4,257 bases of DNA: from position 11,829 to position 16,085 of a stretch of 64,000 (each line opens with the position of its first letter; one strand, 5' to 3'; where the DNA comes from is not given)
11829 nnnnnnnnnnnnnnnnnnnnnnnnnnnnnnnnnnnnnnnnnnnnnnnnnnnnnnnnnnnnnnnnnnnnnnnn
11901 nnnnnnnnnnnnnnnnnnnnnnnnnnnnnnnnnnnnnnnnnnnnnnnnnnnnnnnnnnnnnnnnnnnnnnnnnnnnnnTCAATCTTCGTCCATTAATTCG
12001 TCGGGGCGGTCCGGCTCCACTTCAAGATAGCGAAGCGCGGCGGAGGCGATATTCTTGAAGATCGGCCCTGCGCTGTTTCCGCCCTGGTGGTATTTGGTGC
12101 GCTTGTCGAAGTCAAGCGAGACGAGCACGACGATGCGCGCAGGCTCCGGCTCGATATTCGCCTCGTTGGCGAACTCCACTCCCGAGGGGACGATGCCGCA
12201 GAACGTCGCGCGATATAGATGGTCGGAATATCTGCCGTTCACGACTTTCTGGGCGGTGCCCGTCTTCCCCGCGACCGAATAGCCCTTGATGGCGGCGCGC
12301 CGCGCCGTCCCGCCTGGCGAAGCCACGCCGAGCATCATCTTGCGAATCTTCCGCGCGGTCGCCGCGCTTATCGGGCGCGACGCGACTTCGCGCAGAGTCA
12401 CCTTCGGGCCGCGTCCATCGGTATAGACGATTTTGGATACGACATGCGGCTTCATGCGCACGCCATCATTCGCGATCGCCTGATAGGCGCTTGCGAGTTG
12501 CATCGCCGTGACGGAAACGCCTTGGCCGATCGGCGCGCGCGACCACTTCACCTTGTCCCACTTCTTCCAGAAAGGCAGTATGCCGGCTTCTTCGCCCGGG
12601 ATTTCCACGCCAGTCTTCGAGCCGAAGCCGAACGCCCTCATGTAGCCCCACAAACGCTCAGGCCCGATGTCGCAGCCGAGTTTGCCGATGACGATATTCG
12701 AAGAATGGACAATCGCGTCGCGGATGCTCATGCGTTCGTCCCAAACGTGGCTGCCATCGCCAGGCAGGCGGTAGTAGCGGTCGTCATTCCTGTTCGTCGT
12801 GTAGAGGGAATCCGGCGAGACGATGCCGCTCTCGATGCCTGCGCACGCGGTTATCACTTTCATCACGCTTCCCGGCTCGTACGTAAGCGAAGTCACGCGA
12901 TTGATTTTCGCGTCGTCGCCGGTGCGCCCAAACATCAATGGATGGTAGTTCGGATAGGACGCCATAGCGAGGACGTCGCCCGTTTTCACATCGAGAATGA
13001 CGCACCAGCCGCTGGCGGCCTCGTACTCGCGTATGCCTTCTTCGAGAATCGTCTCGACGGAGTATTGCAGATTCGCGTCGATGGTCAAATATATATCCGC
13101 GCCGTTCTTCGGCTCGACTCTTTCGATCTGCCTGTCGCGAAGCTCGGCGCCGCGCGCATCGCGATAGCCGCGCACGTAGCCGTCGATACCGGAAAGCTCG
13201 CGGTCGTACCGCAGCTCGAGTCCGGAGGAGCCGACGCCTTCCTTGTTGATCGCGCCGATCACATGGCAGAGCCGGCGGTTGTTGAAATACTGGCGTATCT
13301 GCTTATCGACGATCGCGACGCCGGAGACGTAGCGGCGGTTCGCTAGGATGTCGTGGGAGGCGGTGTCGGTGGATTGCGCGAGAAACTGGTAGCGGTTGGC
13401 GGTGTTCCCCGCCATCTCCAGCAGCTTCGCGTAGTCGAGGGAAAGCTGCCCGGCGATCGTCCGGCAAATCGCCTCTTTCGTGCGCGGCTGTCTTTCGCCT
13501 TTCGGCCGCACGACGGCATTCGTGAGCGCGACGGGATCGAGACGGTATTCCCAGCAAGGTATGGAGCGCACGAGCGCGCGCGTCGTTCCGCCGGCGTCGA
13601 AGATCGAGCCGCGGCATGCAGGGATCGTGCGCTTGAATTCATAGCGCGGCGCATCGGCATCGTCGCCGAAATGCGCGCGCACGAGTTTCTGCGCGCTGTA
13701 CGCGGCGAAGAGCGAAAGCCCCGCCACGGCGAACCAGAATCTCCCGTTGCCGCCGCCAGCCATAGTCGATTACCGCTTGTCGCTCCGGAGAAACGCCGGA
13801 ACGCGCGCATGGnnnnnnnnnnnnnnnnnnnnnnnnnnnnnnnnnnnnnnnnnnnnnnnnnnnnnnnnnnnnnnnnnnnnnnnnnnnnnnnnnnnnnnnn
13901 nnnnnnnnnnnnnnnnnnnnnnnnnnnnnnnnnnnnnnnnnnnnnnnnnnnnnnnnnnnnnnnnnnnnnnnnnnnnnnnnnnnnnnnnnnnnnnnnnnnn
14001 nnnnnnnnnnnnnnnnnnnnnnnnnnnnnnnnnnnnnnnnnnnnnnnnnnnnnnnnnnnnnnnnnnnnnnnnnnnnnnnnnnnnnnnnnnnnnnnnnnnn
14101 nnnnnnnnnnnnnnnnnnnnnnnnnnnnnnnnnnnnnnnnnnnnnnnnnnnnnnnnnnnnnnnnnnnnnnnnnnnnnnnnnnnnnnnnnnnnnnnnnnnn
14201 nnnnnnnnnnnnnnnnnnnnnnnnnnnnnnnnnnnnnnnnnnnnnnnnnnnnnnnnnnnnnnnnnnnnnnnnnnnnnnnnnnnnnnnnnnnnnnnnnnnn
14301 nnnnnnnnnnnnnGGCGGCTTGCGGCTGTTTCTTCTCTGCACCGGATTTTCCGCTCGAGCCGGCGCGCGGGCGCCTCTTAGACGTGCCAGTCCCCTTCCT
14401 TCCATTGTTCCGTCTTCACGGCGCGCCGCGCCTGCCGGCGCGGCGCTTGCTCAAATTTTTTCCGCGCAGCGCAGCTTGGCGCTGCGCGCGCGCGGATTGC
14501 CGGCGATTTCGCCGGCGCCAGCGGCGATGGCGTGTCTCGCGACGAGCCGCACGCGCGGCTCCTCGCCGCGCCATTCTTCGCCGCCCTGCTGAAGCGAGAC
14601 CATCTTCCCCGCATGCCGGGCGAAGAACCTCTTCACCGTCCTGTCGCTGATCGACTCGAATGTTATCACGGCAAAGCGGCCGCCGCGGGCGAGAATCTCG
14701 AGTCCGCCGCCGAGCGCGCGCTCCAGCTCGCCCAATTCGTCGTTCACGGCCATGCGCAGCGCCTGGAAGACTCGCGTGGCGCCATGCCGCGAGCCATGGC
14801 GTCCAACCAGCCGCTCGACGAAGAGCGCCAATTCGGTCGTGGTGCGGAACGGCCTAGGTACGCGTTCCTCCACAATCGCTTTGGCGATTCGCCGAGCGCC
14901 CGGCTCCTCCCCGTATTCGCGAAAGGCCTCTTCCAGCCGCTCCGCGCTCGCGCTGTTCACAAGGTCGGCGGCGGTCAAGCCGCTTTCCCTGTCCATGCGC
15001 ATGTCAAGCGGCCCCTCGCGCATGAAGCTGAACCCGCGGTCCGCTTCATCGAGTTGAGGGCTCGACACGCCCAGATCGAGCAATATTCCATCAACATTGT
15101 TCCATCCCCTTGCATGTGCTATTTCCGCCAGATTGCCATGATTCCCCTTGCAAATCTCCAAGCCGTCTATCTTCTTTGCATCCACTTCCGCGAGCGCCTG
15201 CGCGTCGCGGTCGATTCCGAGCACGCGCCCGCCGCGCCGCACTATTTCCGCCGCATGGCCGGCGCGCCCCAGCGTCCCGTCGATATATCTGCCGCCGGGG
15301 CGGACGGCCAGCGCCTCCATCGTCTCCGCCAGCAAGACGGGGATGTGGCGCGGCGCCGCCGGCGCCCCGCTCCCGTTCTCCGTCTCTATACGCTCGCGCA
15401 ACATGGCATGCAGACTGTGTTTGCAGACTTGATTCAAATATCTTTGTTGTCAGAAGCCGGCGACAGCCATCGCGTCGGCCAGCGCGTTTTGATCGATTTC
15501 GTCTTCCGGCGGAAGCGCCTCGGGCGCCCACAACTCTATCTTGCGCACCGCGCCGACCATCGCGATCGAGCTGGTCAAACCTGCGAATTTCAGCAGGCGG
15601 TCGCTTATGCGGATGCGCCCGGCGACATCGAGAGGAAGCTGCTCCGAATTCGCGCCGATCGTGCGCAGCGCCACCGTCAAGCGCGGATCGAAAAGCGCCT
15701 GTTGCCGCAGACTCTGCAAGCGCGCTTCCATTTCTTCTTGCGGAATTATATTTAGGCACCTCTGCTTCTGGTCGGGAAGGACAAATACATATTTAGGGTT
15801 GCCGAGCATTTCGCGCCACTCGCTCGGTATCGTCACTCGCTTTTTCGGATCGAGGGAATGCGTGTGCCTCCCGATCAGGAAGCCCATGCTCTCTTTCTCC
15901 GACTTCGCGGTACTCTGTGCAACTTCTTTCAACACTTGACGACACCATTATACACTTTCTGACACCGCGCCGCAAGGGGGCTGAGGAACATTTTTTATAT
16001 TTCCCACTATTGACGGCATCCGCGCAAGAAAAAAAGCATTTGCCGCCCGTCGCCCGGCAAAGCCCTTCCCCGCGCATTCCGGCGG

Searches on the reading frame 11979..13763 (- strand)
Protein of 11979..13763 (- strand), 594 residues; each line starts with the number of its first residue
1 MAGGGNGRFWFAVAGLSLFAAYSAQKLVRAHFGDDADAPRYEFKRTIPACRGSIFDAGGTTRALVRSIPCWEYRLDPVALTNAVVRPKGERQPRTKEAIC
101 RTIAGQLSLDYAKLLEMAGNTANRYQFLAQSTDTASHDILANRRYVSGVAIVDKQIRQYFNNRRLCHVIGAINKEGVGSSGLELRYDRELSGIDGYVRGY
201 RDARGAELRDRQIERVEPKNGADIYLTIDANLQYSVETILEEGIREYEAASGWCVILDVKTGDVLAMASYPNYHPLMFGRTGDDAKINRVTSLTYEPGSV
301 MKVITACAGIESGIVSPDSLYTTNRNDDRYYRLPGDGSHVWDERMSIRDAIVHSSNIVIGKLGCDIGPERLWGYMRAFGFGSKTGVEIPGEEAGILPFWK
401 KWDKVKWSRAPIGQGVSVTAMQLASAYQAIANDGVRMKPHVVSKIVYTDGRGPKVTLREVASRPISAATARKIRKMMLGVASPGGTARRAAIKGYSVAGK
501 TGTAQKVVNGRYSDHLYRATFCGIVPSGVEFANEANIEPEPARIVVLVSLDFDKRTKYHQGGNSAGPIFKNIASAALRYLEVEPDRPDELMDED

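Call 73: search_protein_families(library=pfam, proteins=[window:11979-13763:-], max_evalue=0.0001)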
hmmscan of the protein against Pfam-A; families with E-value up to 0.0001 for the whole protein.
window:11979-13763:- (594 aa): 2 families
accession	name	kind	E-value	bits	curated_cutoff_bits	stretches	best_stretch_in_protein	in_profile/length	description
PF00905.27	Transpeptidase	-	4.6e-66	223.5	22.1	1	253-572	2-297/299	Penicillin binding protein transpeptidase domain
PF03717.20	PBP_dimer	-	8.5e-12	46.3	24.4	1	47-209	2-177/180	Penicillin-binding Protein dimerisation domain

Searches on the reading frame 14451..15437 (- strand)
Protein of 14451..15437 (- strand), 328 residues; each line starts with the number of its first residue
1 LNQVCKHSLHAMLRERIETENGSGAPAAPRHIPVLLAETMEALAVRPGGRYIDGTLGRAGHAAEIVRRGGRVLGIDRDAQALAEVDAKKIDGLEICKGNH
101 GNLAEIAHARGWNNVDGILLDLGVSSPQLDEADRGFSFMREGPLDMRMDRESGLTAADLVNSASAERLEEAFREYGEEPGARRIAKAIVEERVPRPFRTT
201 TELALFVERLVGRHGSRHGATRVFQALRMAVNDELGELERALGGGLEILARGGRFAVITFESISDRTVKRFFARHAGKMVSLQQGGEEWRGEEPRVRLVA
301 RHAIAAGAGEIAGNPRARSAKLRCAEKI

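Call 74: search_protein_families(library=pfam, proteins=[window:14451-15437:-], max_evalue=0.0001)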
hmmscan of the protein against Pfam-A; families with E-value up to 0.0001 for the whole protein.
window:14451-15437:- (328 aa): 1 family
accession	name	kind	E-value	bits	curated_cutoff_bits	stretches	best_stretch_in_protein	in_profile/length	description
PF01795.25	Methyltransf_5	-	1e-91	308.1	27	1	30-328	3-309/309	MraW methylase family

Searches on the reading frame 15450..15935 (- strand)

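Call 74: search_protein_families(library=pfam, proteins=[window:15450-15935:-], max_evalue=0.0001)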
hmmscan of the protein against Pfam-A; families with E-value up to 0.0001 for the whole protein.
window:15450-15935:- (161 aa): 1 family
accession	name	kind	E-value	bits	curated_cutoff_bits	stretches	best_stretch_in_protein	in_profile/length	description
PF02381.23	MraZ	-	2.4e-12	47.1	23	1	98-139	6-47/72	MraZ protein, putative antitoxin-like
